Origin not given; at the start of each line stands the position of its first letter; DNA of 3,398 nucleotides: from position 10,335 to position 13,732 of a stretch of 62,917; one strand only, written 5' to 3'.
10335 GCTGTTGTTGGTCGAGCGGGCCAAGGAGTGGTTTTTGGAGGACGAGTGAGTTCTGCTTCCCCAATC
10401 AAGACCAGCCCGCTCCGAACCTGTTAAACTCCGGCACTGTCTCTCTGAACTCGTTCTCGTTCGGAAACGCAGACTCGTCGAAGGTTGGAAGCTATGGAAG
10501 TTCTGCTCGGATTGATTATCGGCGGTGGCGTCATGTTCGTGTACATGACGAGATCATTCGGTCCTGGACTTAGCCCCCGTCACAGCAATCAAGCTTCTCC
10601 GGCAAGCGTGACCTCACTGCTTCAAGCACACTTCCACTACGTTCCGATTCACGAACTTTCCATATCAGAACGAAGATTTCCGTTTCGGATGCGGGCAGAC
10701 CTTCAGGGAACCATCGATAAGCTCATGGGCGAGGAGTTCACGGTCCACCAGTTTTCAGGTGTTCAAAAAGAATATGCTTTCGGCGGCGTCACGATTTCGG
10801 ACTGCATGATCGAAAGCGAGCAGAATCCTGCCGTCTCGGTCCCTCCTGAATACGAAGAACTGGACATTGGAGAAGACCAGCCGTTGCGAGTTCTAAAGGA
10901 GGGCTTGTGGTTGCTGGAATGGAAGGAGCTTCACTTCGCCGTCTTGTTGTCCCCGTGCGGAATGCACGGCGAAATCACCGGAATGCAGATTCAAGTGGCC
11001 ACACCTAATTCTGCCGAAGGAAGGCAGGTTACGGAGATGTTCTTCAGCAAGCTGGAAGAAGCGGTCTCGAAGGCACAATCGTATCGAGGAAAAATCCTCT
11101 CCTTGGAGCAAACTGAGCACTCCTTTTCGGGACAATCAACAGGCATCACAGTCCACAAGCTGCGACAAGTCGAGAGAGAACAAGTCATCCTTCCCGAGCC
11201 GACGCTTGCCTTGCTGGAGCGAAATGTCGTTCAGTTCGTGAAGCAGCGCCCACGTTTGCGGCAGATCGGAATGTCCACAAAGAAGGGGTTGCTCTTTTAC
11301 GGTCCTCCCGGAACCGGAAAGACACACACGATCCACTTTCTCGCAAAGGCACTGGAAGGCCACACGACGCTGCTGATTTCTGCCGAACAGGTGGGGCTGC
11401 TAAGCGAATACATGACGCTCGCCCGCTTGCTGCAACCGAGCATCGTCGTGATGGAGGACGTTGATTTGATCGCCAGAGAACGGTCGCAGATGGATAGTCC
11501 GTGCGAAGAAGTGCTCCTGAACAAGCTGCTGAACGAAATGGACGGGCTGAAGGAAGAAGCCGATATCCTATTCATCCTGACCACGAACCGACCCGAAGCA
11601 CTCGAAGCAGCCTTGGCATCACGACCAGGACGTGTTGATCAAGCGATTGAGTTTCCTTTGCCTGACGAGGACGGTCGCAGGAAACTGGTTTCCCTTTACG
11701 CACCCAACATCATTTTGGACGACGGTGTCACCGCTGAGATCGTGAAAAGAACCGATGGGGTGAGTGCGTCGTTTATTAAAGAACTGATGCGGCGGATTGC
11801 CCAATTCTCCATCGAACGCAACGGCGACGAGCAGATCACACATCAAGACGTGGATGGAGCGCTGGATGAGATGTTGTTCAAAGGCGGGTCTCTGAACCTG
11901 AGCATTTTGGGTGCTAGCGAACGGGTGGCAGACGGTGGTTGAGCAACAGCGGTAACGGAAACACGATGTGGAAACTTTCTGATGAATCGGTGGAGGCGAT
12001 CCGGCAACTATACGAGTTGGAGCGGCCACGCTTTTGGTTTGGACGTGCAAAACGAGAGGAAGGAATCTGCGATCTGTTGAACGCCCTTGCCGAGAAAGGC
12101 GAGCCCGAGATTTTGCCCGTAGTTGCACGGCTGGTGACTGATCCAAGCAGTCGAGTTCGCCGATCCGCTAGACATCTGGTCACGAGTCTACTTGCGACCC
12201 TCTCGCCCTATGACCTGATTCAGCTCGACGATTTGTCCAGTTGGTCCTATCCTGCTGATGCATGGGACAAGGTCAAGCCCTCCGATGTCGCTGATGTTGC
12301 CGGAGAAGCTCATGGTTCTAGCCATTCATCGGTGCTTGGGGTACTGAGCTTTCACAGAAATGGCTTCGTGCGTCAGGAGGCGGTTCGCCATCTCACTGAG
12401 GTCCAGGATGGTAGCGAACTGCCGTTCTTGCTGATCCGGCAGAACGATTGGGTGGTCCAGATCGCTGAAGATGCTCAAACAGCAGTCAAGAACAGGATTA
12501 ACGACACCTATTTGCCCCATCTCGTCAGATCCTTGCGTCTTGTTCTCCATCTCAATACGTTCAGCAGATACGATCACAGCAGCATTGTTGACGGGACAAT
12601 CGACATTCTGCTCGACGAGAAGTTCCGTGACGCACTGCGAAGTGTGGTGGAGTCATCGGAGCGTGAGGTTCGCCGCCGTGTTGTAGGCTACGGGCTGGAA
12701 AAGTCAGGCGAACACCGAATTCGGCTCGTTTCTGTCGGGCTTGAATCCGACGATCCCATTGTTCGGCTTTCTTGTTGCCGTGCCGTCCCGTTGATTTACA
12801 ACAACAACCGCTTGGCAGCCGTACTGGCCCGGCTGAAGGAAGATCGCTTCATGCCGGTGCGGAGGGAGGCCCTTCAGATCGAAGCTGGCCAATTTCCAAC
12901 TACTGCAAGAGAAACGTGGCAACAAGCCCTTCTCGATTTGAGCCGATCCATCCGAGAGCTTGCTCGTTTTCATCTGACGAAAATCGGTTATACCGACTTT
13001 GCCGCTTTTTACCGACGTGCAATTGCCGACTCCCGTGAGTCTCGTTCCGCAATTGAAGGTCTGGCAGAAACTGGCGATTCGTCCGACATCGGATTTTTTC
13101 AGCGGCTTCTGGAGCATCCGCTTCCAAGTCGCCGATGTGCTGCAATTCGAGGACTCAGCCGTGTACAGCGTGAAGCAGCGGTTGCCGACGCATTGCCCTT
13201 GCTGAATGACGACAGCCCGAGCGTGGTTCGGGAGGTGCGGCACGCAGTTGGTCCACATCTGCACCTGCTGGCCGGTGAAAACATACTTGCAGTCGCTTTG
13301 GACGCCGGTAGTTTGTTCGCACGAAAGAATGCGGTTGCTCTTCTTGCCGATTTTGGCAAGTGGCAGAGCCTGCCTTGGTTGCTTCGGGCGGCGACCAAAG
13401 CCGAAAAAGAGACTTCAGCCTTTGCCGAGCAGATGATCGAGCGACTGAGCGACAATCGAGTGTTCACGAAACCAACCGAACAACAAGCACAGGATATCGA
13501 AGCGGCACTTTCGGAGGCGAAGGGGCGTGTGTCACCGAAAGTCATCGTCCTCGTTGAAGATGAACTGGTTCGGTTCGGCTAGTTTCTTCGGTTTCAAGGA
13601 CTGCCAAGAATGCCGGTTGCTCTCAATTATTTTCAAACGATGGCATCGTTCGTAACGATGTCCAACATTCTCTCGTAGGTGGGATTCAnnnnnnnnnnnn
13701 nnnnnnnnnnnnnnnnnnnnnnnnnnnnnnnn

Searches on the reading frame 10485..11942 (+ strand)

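Call 10: search_protein_families(library=pfam, proteins=[window:10485-11942:+], max_evalue=0.01)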
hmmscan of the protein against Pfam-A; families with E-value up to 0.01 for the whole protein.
window:10485-11942:+ (485 aa): 8 families
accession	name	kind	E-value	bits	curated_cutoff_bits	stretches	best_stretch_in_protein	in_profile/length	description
PF00004.35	AAA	-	3.4e-23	83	21.2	1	269-392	1-131/131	ATPase family associated with various cellular activities (AAA)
PF13191.12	AAA_16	-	0.00019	22.4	32.6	1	260-345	18-103/167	AAA ATPase domain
PF00910.28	RNA_helicase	-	0.00076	20.4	21.5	1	270-366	2-102/105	RNA helicase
PF13401.12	AAA_22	-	0.0015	19.3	27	1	265-304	4-45/130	AAA domain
PF17862.7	AAA_lid_3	-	0.0015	18.5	27.2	1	417-457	5-44/45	AAA+ lid domain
PF13086.12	AAA_11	-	0.0031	17.8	27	1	267-290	18-41/257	AAA domain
PF13604.12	AAA_30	-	0.0036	17.5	27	1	253-294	5-46/191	AAA domain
PF20030.5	bpMoxR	-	0.0074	15.8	27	0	259-294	24-59/205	MoxR domain in the MoxR-vWA-beta-propeller ternary systems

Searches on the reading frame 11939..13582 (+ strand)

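Call 10: search_protein_families(library=pfam, proteins=[window:11939-13582:+], max_evalue=0.01)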
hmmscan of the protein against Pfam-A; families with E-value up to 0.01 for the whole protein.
window:11939-13582:+ (547 aa): 2 families
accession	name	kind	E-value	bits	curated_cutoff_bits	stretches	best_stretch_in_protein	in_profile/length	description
PF13646.12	HEAT_2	-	1e-19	71.1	27.7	1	369-433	18-82/88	HEAT repeats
PF02985.28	HEAT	-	9.1e-07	29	23.5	0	58-78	1-21/31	HEAT repeat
